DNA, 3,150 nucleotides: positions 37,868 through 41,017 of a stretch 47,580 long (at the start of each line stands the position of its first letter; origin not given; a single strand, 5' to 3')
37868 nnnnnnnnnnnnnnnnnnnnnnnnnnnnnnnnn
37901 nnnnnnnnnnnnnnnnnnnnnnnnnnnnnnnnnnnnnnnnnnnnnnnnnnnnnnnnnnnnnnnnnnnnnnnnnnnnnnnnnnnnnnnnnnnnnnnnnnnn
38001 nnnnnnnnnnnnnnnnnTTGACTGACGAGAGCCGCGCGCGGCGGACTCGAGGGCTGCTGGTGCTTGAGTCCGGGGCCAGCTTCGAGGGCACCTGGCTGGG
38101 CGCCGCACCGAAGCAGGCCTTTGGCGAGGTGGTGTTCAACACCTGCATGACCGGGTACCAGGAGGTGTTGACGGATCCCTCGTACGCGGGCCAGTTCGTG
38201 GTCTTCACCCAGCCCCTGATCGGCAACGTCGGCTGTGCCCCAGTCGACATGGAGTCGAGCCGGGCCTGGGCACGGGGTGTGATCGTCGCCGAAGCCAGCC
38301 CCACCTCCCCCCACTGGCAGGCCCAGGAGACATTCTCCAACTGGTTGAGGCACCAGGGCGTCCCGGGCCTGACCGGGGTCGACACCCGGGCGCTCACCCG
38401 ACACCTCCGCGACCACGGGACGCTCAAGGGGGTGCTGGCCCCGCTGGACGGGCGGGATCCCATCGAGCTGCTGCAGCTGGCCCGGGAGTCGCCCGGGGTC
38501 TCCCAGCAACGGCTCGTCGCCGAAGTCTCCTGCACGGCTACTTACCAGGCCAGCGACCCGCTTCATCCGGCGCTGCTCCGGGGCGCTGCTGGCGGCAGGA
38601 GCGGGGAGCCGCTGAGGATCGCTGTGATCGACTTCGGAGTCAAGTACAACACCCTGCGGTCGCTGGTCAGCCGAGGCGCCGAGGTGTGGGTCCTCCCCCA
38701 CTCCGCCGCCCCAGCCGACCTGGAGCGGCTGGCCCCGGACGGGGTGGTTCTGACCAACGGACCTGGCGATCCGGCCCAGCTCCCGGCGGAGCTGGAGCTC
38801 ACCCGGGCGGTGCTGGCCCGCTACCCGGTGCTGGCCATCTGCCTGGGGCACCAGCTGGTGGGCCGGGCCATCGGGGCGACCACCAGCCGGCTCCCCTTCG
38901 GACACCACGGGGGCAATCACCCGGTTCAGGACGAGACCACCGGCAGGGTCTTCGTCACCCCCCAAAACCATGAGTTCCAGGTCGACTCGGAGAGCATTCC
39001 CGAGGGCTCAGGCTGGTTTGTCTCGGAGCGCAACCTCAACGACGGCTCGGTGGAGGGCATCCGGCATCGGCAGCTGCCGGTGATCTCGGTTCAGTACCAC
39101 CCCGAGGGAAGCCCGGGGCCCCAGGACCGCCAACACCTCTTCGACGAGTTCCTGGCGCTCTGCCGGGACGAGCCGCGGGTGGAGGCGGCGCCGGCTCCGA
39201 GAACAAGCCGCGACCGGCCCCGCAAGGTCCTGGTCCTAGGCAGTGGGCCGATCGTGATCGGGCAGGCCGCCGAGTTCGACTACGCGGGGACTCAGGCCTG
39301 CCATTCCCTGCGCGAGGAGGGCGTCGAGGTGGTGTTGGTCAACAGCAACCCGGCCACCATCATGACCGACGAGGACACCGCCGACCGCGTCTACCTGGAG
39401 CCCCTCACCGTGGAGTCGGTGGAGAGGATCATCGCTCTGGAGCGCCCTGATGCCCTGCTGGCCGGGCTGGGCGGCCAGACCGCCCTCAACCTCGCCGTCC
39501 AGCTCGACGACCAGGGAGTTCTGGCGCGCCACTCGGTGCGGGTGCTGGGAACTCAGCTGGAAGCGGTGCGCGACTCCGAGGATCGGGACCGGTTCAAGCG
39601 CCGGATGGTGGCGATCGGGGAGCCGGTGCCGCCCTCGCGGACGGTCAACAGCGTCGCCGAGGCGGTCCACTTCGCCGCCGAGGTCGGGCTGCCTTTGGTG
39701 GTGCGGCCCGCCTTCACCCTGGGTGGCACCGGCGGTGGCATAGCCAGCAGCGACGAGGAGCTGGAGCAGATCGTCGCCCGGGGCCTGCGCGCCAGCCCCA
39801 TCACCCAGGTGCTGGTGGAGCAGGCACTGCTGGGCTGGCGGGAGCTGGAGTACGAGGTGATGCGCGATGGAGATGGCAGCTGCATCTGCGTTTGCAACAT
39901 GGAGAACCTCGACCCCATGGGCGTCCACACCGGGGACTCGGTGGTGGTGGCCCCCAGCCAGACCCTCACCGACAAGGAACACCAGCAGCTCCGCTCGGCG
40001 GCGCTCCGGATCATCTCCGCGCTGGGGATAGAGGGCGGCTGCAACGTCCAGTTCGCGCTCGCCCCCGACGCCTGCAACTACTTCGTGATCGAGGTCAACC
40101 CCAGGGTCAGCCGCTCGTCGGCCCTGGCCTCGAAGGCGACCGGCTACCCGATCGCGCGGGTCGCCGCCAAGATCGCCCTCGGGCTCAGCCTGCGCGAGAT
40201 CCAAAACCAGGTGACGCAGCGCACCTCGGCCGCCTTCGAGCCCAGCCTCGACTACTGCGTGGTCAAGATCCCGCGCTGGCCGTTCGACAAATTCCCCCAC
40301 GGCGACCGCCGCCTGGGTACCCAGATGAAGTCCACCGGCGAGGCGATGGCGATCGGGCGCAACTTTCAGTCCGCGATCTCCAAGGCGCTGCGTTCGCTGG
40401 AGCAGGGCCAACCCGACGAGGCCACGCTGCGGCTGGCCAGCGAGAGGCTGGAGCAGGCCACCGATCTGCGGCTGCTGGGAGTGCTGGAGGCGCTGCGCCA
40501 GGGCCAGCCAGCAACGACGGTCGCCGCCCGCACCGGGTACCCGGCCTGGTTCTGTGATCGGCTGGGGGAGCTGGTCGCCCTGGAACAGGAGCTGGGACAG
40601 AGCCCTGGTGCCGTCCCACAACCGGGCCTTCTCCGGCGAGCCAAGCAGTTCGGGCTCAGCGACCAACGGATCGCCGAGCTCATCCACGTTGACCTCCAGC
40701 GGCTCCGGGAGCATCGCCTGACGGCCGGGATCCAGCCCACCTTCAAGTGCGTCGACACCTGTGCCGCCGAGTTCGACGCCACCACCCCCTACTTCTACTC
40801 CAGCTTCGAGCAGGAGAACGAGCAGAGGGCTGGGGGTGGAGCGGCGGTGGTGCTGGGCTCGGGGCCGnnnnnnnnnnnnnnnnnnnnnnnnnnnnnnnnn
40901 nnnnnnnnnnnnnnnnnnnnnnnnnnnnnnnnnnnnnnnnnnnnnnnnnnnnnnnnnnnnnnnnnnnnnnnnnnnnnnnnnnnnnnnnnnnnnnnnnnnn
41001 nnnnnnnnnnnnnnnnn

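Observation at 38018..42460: carA and carB are fused into a single 1480-aa ORF.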

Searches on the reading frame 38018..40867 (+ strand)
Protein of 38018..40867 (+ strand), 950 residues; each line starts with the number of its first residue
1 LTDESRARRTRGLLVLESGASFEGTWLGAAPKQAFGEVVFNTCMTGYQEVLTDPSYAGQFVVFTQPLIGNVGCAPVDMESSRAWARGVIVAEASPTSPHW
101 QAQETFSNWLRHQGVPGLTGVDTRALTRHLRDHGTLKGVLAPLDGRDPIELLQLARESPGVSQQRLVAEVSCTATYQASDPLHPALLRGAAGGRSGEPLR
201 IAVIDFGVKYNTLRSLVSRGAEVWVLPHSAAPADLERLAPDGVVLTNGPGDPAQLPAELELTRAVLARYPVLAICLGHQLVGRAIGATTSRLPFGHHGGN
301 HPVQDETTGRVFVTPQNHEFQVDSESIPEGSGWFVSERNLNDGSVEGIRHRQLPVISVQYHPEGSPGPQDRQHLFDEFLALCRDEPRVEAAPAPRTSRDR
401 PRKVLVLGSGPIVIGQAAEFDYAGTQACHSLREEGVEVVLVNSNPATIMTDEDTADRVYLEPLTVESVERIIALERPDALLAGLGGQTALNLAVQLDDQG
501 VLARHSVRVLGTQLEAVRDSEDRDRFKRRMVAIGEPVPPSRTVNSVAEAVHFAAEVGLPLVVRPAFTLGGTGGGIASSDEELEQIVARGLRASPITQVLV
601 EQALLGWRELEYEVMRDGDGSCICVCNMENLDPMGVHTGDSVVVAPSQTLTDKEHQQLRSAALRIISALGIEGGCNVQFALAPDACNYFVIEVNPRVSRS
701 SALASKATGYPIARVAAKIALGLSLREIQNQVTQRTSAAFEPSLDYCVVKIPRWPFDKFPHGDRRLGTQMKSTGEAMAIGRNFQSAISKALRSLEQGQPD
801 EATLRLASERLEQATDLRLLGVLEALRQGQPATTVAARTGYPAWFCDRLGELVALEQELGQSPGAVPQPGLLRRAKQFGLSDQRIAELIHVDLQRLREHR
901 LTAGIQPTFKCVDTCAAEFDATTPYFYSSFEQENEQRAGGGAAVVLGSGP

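Call 43: predict_structure(alignment_id=A1)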
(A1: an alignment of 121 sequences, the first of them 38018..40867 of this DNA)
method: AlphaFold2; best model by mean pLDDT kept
length: 950 residues; sequences in the alignment: 121
mean_pLDDT: 89.2   pTM: 0.91
mean pLDDT of the five models: 89.2, 87.4, 87.3, 85.5, 85.4
residues with pLDDT >= 90: 634; 70-90: 238; 50-70: 70; < 50: 8
segments of 3 or more residues with pLDDT < 50: 1-4
pLDDT, mean of each block of 10 residues (from residue 1): 55 96 92 92 76 95 67 84 94 70 84 93 91 94 89 96 95 97 79 74 98 95 98 98 97 97 98 98 98 86 93 93 97 97 96 97 85 94 82 66 91 59 87 96 76 89 95 98 87 96 97 93 91 94 97 96 83 92 97 94 92 94 93 86 76 84 95 94 89 89 88 94 95 90 88 76 83 85 90 77 90 90 95 92 88 93 92 92 94 96 92 85 85 77 67
secondary structure, 60 per line:
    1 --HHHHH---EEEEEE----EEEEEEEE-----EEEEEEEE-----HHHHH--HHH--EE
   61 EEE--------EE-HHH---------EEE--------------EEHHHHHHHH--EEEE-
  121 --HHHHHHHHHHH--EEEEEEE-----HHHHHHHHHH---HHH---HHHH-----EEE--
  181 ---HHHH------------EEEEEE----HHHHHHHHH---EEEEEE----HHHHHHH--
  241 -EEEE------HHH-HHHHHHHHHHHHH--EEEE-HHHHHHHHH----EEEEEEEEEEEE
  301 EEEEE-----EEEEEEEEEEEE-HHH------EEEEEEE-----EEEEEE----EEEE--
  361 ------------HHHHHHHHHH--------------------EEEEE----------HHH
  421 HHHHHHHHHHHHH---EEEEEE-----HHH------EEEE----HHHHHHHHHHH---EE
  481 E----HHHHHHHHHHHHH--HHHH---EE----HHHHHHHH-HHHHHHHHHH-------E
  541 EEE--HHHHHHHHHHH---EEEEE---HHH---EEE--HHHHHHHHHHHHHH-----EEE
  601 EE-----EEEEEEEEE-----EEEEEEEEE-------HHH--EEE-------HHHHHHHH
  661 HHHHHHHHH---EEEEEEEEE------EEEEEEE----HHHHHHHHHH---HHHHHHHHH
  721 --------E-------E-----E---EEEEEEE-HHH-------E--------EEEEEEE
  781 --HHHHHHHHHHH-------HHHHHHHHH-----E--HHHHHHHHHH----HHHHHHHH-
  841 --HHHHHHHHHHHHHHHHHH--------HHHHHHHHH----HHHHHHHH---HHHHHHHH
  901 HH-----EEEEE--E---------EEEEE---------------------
elements in order (helices of 4 or more, strands of 3 or more residues): H3-7 E11-16 E21-28 E34-41 H47-51 E59-63 E87-89 H106-113 E116-119 H123-133 E136-142 H148-157 H167-170 E176-178 H184-187 E200-205 H210-218 E222-227 H232-238 E242-245 H256-268 E271-274 H276-284 E289-305 E311-322 E333-339 E345-350 E355-358 H373-382 E403-407 H418-433 E437-442 E457-460 H465-475 E479-481 H486-498 H501-504 H514-521 H523-532 E540-543 H546-556 E560-564 E574-576 H579-592 E598-602 E608-616 E622-630 E643-645 H653-669 E673-681 E688-694 H699-708 H712-720 E747-753 E774-780 H783-793 H801-809 H818-827 H832-839 H843-860 H869-877 H882-889 H893-902 E908-912 E925-929

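Call 46: fold_search(model_id=the predicted structure, library=pdb)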
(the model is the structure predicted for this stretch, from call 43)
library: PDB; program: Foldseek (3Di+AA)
matches with E <= 10: 1660; with E <= 0.001: 714
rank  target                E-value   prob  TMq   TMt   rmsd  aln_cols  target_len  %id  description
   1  5dou_D                3.1e-99  1.00  0.89  0.60   3.0       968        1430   38  Crystal Structure of Human Carbamoyl phosphate synthetase I (CPS1), ligand-bound form (released 2015-12-09)
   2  5dou_A                9.2e-99  1.00  0.89  0.60   2.9       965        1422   38  Crystal Structure of Human Carbamoyl phosphate synthetase I (CPS1), ligand-bound form (released 2015-12-09)
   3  5dou_C                1.1e-98  1.00  0.89  0.60   2.8       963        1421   38  Crystal Structure of Human Carbamoyl phosphate synthetase I (CPS1), ligand-bound form (released 2015-12-09)
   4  5dou_B                1.8e-98  1.00  0.88  0.59   3.3       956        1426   39  Crystal Structure of Human Carbamoyl phosphate synthetase I (CPS1), ligand-bound form (released 2015-12-09)
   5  6w2j_A                4.0e-93  1.00  0.86  0.58   3.5       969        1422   38  CPS1 bound to allosteric inhibitor H3B-374 (released 2021-01-13)
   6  6w2j_B                4.6e-85  1.00  0.82  0.58   3.4       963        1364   36  CPS1 bound to allosteric inhibitor H3B-374 (released 2021-01-13)
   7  6uel_A                1.6e-84  1.00  0.81  0.58   3.5       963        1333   36  CPS1 bound to allosteric inhibitor H3B-193 (released 2020-03-18)
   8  6uel_B                4.9e-84  1.00  0.80  0.58   3.9       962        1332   35  CPS1 bound to allosteric inhibitor H3B-193 (released 2020-03-18)
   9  5dot_B                1.2e-83  1.00  0.81  0.58   3.1       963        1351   36  Crystal Structure of Human Carbamoyl phosphate synthetase I (CPS1), apo form (released 2015-12-09)
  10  5dot_A                1.2e-82  1.00  0.81  0.57   3.1       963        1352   35  Crystal Structure of Human Carbamoyl phosphate synthetase I (CPS1), apo form (released 2015-12-09)
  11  1a9x_A                7.0e-63  1.00  0.54  0.49   2.8       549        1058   49  CARBAMOYL PHOSPHATE SYNTHETASE: CAUGHT IN THE ACT OF GLUTAMINE HYDROLYSIS (released 1998-10-21)
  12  1jdb_B                7.4e-63  1.00  0.54  0.49   2.8       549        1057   49  CARBAMOYL PHOSPHATE SYNTHETASE FROM ESCHERICHIA COLI (released 1998-06-17)
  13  1c30_A                4.8e-62  1.00  0.54  0.49   2.8       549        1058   49  CRYSTAL STRUCTURE OF CARBAMOYL PHOSPHATE SYNTHETASE: SMALL SUBUNIT MUTATION C269S (released 1999-12-10)
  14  1ce8_A                5.7e-62  1.00  0.54  0.48   2.8       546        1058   49  CARBAMOYL PHOSPHATE SYNTHETASE FROM ESCHERICHIS COLI WITH COMPLEXED WITH THE ALLOSTERIC LIGAND IMP (released 1999-07-26)
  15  1jdb_K                9.9e-62  1.00  0.54  0.49   2.8       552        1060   48  CARBAMOYL PHOSPHATE SYNTHETASE FROM ESCHERICHIA COLI (released 1998-06-17)
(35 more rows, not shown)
